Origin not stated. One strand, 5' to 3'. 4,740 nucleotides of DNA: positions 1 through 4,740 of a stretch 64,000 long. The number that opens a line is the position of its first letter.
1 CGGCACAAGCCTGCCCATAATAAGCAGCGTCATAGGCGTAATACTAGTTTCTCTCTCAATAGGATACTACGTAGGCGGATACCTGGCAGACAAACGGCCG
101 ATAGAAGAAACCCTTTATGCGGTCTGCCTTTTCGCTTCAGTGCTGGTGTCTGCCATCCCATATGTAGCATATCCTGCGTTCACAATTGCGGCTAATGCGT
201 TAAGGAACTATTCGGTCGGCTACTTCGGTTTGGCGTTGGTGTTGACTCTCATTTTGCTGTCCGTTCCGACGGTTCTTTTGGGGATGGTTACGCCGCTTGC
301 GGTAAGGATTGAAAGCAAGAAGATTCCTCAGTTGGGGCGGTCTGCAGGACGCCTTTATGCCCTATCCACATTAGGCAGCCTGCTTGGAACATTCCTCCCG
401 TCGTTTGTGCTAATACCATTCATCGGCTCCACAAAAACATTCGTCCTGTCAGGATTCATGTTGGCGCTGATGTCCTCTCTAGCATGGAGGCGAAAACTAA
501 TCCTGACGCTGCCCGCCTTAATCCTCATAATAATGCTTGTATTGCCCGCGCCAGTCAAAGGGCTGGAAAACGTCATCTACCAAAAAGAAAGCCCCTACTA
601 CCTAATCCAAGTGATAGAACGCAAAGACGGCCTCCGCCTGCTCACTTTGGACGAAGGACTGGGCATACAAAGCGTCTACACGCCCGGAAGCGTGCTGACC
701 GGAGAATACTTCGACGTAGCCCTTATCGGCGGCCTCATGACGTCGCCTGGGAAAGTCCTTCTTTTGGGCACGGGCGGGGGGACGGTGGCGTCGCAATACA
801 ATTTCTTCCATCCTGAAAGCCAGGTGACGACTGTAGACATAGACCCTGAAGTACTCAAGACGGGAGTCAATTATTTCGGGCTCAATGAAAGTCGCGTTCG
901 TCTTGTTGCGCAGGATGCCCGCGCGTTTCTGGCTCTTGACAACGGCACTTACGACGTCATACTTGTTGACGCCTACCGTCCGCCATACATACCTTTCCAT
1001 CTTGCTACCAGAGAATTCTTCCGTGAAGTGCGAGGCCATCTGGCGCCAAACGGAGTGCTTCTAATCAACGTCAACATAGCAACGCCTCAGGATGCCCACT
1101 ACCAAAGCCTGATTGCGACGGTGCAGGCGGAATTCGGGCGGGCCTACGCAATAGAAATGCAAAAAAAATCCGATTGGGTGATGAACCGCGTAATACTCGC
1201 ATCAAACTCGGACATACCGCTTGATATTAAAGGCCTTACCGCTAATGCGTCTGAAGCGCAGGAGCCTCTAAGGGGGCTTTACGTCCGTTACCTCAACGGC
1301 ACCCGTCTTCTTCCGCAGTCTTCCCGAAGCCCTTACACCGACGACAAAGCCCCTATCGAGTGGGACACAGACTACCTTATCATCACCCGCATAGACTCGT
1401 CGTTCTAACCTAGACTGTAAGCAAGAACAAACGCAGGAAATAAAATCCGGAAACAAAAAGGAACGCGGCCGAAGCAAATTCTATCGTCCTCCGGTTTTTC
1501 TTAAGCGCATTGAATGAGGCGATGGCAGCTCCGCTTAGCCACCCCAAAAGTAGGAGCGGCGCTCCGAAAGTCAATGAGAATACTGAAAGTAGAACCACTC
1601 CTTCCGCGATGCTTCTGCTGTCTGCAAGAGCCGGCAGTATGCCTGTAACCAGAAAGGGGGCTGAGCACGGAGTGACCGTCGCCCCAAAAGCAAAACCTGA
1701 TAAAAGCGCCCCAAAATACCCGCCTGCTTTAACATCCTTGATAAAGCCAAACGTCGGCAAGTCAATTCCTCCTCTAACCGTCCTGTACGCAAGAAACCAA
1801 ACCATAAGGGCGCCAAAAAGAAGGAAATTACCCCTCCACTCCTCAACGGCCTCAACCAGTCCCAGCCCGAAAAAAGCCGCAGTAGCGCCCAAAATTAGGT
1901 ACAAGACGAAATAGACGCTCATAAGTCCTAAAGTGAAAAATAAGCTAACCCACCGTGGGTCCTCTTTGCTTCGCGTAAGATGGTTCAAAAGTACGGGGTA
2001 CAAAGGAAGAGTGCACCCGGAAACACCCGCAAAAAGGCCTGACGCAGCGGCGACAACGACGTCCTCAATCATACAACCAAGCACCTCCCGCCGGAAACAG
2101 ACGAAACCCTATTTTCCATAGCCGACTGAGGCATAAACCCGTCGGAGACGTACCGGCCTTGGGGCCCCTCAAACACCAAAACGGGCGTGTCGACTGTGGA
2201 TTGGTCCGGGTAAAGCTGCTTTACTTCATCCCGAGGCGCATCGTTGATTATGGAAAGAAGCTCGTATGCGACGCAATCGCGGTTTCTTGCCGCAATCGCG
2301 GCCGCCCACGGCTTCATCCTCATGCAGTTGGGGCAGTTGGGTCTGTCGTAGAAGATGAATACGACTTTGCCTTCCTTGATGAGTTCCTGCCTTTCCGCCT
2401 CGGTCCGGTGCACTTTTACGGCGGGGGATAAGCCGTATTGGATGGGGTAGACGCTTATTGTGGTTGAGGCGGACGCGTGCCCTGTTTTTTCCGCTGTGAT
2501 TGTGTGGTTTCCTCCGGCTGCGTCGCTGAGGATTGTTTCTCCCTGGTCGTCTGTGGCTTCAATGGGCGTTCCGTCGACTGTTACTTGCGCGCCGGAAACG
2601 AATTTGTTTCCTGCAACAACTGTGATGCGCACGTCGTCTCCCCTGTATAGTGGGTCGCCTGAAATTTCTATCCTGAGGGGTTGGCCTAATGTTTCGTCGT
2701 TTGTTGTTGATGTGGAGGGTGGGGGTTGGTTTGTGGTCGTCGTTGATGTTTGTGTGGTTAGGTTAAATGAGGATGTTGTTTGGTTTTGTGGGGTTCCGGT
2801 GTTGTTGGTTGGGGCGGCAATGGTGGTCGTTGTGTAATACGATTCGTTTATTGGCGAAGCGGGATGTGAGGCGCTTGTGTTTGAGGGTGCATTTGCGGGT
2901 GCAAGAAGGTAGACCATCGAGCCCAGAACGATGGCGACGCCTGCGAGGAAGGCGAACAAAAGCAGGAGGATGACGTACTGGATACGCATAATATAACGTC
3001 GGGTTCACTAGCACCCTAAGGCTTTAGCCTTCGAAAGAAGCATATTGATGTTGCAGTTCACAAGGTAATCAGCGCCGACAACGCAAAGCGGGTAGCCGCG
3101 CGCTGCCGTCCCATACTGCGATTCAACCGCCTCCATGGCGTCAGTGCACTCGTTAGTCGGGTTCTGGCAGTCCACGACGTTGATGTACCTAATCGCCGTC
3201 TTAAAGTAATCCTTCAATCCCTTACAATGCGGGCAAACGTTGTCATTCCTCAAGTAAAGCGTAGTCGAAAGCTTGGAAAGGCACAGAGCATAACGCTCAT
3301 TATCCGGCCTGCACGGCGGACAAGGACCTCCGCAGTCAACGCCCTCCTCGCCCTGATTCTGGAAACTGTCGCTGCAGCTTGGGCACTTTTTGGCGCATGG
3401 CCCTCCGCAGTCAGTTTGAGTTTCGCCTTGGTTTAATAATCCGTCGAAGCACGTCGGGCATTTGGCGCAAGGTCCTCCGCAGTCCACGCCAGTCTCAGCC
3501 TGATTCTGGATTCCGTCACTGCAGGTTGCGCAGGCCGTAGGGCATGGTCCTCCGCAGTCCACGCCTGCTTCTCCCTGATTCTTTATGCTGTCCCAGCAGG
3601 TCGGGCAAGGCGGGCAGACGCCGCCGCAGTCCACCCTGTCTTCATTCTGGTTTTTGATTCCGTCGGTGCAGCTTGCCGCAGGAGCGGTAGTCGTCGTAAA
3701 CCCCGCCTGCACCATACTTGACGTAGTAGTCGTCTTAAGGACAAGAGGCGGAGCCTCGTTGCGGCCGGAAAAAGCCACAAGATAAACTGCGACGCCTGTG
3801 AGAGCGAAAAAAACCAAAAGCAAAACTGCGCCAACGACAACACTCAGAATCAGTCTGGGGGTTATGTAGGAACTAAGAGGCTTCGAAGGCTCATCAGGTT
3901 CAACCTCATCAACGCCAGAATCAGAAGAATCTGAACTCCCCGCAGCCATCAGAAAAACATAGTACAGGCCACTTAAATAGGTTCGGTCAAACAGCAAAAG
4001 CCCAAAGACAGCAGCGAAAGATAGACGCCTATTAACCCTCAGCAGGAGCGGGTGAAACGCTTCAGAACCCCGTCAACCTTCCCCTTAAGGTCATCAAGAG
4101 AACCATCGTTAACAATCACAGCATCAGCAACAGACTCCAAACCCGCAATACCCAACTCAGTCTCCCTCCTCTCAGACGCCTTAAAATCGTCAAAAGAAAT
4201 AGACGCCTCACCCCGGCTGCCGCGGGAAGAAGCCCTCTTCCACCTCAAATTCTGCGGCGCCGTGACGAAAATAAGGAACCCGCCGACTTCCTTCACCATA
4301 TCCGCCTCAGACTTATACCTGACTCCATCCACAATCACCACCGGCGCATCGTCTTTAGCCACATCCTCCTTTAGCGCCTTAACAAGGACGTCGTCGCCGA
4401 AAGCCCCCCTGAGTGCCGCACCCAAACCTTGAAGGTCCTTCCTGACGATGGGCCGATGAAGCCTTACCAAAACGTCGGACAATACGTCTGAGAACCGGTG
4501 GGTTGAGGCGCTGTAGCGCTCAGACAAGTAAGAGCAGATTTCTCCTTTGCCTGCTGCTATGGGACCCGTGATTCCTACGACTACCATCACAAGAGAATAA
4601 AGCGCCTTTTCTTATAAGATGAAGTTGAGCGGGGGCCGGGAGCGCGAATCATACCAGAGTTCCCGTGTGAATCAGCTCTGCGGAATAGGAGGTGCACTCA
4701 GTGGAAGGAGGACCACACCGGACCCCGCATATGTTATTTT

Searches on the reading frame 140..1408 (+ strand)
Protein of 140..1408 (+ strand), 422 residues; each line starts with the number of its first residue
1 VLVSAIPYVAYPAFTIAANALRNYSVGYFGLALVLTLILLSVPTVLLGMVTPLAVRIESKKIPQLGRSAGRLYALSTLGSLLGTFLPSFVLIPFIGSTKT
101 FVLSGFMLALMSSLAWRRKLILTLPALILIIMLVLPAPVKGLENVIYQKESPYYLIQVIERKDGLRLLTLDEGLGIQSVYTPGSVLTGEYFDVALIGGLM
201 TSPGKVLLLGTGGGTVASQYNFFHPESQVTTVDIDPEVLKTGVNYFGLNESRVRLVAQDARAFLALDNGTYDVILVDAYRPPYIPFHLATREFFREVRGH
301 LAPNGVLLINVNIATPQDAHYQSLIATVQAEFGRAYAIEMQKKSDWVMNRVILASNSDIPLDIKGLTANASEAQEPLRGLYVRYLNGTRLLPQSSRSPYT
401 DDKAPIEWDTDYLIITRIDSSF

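Call 76: search_protein_families(library=pfam, proteins=[window:140-1408:+], max_evalue=0.01)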
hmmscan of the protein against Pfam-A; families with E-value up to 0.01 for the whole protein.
window:140-1408:+ (422 aa): 6 families
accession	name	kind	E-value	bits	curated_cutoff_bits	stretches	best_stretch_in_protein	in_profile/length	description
PF01564.23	Spermine_synth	-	2.1e-09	37.6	22.9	1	201-311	17-132/186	Spermine/spermidine synthase domain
PF13649.12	Methyltransf_25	-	1.5e-07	32.5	27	1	206-305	1-97/97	Methyltransferase domain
PF05175.20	MTS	-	2.8e-06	27.5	23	1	202-322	31-151/170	Methyltransferase small domain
PF08241.18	Methyltransf_11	-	9.7e-06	26.6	21.2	1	209-309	3-95/95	Methyltransferase domain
PF08242.18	Methyltransf_12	-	0.00033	21.8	30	1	209-307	3-98/98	Methyltransferase domain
PF13578.12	Methyltransf_24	-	0.0046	18.3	26.3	1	227-309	24-102/105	Methyltransferase domain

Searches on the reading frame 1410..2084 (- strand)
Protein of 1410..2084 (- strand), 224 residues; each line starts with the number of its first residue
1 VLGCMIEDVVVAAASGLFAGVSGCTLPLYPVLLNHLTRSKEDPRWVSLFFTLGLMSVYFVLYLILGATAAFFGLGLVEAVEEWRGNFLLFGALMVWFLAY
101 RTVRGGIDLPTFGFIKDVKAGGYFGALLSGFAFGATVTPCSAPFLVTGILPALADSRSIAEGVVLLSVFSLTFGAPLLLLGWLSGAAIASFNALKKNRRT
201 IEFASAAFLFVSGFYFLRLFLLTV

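Call 76: search_protein_families(library=pfam, proteins=[window:1410-2084:-], max_evalue=0.01)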
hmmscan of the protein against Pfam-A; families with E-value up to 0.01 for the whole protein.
window:1410-2084:- (224 aa): 2 families
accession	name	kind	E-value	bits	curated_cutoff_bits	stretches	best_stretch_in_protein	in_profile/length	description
PF02683.22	DsbD_TM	-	4.7e-10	39.6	27.1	1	11-188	7-189/219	Cytochrome C biogenesis protein transmembrane domain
PF13386.12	DsbD_2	-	2.7e-05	24.6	24.9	1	14-202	4-187/199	Cytochrome C biogenesis protein transmembrane region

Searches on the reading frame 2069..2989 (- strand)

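Call 76: search_protein_families(library=pfam, proteins=[window:2069-2989:-], max_evalue=0.01)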
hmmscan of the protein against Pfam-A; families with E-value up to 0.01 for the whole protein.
window:2069-2989:- (306 aa): 2 families
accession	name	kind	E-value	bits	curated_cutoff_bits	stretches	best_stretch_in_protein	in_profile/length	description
PF10670.15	DUF4198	-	0.0028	18.3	34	1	68-170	97-199/209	Domain of unknown function (DUF4198)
PF08308.17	PEGA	-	0.006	16.9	20.8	0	132-182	11-57/71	PEGA domain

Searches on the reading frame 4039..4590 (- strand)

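Call 76: search_protein_families(library=pfam, proteins=[window:4039-4590:-], max_evalue=0.01)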
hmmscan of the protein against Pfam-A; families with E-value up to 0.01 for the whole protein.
window:4039-4590:- (183 aa): 4 families
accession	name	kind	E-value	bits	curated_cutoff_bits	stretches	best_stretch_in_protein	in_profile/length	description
PF13238.12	AAA_18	-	1.1e-09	39.2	29.4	1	5-126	1-114/128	AAA domain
PF21448.3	DNMK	-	1.5e-06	28.5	27.1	0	48-114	129-199/232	Deoxynucleotide monophosphate kinase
PF13207.12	AAA_17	-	0.00022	22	27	1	8-129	1-128/136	AAA domain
PF01121.26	CoaE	-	0.00045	20.4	27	0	4-27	2-24/180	Dephospho-CoA kinase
